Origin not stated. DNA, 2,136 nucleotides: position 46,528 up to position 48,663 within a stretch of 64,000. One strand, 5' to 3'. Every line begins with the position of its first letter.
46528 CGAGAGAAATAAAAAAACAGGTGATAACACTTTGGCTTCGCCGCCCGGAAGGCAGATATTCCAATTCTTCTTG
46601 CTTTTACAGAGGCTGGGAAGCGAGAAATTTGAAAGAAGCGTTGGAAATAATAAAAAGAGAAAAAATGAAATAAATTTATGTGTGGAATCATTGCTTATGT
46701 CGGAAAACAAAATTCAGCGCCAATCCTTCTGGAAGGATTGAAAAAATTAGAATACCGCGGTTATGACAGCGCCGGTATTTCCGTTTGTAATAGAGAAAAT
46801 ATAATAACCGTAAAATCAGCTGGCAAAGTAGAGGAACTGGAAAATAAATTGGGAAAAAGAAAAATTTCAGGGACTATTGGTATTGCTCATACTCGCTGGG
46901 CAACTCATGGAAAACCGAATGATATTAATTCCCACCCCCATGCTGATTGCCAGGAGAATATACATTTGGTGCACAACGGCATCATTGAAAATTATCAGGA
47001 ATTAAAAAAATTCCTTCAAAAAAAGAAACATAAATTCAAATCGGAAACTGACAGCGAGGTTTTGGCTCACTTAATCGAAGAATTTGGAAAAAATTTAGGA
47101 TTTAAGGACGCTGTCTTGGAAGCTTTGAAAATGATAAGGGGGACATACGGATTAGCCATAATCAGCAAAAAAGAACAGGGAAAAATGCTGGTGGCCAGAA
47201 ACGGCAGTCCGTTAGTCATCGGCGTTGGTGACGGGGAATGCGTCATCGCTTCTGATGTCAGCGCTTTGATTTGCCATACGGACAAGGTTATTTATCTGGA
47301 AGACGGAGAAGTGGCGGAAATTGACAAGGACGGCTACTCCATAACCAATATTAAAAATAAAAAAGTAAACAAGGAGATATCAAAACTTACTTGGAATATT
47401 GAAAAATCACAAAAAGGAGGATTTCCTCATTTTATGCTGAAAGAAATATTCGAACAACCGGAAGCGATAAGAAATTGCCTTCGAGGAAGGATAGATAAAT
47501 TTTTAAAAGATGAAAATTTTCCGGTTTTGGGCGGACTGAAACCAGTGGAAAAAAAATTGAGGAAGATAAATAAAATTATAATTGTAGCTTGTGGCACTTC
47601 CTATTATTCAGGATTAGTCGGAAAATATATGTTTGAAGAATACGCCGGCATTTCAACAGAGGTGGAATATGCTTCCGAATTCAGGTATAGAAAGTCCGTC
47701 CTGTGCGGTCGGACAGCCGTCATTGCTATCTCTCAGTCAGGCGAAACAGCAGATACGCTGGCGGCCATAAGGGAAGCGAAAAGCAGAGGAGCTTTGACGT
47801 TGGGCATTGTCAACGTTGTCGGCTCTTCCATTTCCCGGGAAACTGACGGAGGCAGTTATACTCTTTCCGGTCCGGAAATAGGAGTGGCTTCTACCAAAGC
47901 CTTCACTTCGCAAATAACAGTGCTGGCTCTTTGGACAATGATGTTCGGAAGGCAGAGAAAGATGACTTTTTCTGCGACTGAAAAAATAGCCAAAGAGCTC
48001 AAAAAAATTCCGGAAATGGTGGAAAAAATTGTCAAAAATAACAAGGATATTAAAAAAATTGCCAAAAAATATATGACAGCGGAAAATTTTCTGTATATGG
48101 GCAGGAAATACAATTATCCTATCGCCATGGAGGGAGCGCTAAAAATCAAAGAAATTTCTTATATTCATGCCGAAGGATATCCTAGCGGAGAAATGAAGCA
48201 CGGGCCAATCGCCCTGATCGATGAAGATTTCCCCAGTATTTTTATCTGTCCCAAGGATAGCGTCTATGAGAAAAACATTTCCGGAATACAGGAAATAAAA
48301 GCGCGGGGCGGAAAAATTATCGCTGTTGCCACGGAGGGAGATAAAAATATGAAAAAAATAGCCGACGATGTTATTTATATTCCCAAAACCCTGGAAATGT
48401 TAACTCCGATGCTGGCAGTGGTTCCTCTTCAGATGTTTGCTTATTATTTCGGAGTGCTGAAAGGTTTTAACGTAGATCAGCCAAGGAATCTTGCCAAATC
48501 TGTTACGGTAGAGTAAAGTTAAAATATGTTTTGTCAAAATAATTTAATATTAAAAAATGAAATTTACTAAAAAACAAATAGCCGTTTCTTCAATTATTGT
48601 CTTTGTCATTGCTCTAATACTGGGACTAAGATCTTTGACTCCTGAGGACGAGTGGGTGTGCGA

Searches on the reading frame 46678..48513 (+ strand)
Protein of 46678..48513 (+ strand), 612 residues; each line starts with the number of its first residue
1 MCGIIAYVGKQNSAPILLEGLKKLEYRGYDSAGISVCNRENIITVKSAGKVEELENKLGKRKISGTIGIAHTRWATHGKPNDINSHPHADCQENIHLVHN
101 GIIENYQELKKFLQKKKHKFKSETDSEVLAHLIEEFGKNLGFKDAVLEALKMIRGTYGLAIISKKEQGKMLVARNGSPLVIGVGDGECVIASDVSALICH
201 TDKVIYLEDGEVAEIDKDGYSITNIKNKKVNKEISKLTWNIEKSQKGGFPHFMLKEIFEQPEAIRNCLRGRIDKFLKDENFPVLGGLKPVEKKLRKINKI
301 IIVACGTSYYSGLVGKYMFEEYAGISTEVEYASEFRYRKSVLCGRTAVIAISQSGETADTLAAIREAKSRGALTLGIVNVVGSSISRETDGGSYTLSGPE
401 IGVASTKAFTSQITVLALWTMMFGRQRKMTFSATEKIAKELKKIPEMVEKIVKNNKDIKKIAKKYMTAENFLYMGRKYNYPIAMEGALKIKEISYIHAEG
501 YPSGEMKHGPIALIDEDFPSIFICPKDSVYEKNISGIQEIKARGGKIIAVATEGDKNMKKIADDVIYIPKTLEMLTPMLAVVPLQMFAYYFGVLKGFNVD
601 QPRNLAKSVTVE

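Call 70: search_protein_families(library=pfam, max_evalue=0.001, proteins=[window:46678-48513:+])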
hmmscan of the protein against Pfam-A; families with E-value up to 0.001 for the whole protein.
window:46678-48513:+ (612 aa): 5 families
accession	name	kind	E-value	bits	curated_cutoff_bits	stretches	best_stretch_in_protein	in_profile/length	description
PF01380.27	SIS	-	1.8e-53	180.3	25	2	293-418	1-127/131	SIS domain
PF13522.11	GATase_6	-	9.1e-23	81.1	27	1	63-193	8-130/130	Glutamine amidotransferase domain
PF13537.11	GATase_7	-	2.3e-17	63.6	25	1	87-197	15-121/123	Glutamine amidotransferase domain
PF13230.11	GATase_4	-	0.00035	20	23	1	62-141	68-146/272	Glutamine amidotransferases class-II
PF07426.16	Dynactin_p22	-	0.00055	20.2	25.2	1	421-473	15-67/168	Dynactin subunit p22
